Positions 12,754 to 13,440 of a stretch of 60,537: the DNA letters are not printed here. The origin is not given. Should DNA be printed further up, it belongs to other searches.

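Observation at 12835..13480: Orphan MazF/PemK-like toxin gene fused at its 3' end to a roughly 180-nt structured RNA, a candidate RNA partner for the toxin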

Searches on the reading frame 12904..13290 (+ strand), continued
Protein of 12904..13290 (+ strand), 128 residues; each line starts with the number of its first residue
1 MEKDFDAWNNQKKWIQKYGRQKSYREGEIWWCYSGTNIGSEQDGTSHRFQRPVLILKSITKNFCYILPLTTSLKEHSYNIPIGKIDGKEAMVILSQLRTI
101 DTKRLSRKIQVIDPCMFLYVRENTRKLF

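Call 60: search_solved_structures(query=A2, max_evalue=0.001, show_alignments=2)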
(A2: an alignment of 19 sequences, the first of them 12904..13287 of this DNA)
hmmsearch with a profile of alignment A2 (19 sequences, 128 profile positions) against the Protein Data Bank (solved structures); distinct sequences matched with E-value up to 0.001: 8.
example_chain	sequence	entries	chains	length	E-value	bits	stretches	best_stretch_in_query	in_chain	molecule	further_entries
4mdx_A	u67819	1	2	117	1.4e-07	34.6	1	26-124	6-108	mRNA interferase EndoA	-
1ne8_A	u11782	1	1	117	1.5e-07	34.5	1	26-124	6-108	conserved hypothetical protein YDCE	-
4me7_A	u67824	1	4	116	1.5e-07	34.5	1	26-124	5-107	mRNA interferase EndoA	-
7bxy_A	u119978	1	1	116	2.9e-07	33.5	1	26-124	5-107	mRNA interferase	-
4hke_A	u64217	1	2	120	3.2e-07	33.4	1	26-124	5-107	Addiction module toxin component PemK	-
2mf2_A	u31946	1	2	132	4.8e-05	26.4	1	44-122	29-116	mRNA interferase MazF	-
4mzm_A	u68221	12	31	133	4.9e-05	26.4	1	44-122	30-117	mRNA interferase MazF | MazF mRNA interferase | Endoribonuclease MazF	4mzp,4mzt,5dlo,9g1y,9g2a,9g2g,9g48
4of1_A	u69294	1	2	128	6e-05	26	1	44-123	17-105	mRNA interferase MazF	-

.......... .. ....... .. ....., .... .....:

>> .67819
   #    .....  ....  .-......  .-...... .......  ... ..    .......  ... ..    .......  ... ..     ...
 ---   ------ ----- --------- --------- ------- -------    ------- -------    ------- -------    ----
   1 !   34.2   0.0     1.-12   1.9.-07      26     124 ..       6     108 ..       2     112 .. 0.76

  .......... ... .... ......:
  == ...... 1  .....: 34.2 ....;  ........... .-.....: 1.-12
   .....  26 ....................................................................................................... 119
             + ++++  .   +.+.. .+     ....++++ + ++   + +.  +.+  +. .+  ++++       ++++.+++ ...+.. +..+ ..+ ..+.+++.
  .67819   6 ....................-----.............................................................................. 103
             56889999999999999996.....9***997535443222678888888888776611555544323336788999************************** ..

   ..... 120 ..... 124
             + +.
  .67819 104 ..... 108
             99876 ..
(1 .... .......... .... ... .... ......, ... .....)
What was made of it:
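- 12904..13290 (+): MazF/PemK-family endoribonuclease gene (128 aa), copy A, intact. Profile match to B. subtilis MazF/EndoA 4MDX at E 1.4e-7, with the catalytic Arg (RPVLIL) and Thr (PLTT) aligned (call 60).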

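Call 84: search_protein_families(library=ncbifam, proteins=[window:12904-13287:+], max_evalue=0.01)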
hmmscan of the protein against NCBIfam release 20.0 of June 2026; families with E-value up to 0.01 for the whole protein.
window:12904-13287:+ (128 aa): 0 families

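Call 85: search_protein_families(library=padloc, proteins=[window:12904-13287:+], max_evalue=0.01)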
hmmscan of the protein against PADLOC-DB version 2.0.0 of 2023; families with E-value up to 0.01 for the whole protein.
window:12904-13287:+ (128 aa): 0 families
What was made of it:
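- Tried and rejected: No specific family or defence system (calls 84, 85).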

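Call 86: predict_structure(alignment_id=A11)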
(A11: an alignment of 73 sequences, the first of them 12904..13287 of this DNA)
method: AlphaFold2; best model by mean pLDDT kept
length: 128 residues; sequences in the alignment: 73
mean_pLDDT: 88.2   pTM: 0.83
mean pLDDT of the five models: 88.2, 83.7, 81.8, 80.9, 75.1
residues with pLDDT >= 90: 79; 70-90: 35; 50-70: 14; < 50: 0
segments of 3 or more residues with pLDDT < 50: none
pLDDT, mean of each block of 10 residues (from residue 1): 77 88 95 73 69 95 95 86 92 93 94 97 92
secondary structure, 60 per line:
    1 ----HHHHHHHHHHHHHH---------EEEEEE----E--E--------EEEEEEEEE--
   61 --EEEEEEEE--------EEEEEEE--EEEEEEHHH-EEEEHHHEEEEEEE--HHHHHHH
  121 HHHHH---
elements in order: H5-18 E28-33 E50-58 E63-70 E79-85 E88-93 E98-101 E105-111 H114-125
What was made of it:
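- The family has a conserved extra N-terminal helix (residues 5-18, call 86) that could regulate the toxin intramolecularly.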

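Call 89: fold_search(model_id=the predicted structure, library=pdb)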
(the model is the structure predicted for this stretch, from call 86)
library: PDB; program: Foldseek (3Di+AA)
matches with E <= 10: 805; with E <= 0.001: 120
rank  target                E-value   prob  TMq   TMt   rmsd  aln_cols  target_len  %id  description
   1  4hke_A                5.6e-07  1.00  0.65  0.68   2.9       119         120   22  Crystal Structure of MoxT of Bacillus anthracis (released 2013-11-13)
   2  4mzm_B                8.0e-07  1.00  0.66  0.77   2.5       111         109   22  MazF from S. aureus crystal form I, P212121, 2.1 A (released 2014-05-28)
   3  1ne8                  9.5e-07  1.00  0.66  0.72   2.8       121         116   21  YDCE protein from Bacillus subtilis (released 2003-01-14)
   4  6l29_A                9.5e-07  1.00  0.64  0.68   3.9       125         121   19  The structure of the MazF-mt1 mutant (released 2020-08-05)
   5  4mzm_C                9.5e-07  1.00  0.61  0.71   3.3       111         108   24  MazF from S. aureus crystal form I, P212121, 2.1 A (released 2014-05-28)
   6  4mdx_A                1.0e-06  1.00  0.67  0.74   2.8       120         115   21  Crystal structure of Bacillus subtilis MazF in complex with RNA (released 2013-10-23)
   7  9g2a_B                1.0e-06  1.00  0.65  0.74   2.9       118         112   23  Staphylococcus aureus MazF in complex with nanobody 4 (released 2024-07-17)
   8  9g7k_B                1.0e-06  1.00  0.67  0.71   3.1       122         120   22  Staphylococcus aureus MazF in complex with Nanobody 12 (released 2024-07-31)
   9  4mzp_B                1.1e-06  1.00  0.67  0.74   2.6       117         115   22  MazF from S. aureus crystal form III, C2221, 2.7 A (released 2014-05-21)
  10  7bxy                  1.1e-06  1.00  0.64  0.70   3.2       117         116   22  mRNA interferase from Bacillus cereus (released 2021-04-28)
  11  4mzp_E                1.2e-06  1.00  0.66  0.76   2.5       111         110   21  MazF from S. aureus crystal form III, C2221, 2.7 A (released 2014-05-21)
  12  9g7k_E                1.5e-06  1.00  0.66  0.72   3.0       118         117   22  Staphylococcus aureus MazF in complex with Nanobody 12 (released 2024-07-31)
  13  4mzp_C                1.6e-06  1.00  0.66  0.74   2.5       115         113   22  MazF from S. aureus crystal form III, C2221, 2.7 A (released 2014-05-21)
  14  6kyt_D                1.7e-06  1.00  0.61  0.65   4.2       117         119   19  The structure of the M. tb toxin MazEF-mt1 complex (released 2020-08-05)
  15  4mzp_A                1.8e-06  1.00  0.66  0.73   2.5       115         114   22  MazF from S. aureus crystal form III, C2221, 2.7 A (released 2014-05-21)
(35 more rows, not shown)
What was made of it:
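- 12904..13290 (+): AF2 model pLDDT 88, and all of the top 50 PDB fold matches are MazF (calls 86, 89).
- On MazF/PemK toxin family (PF02452): The top 50 PDB fold hits are all MazF/MoxT/EndoA (calls 86, 89).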
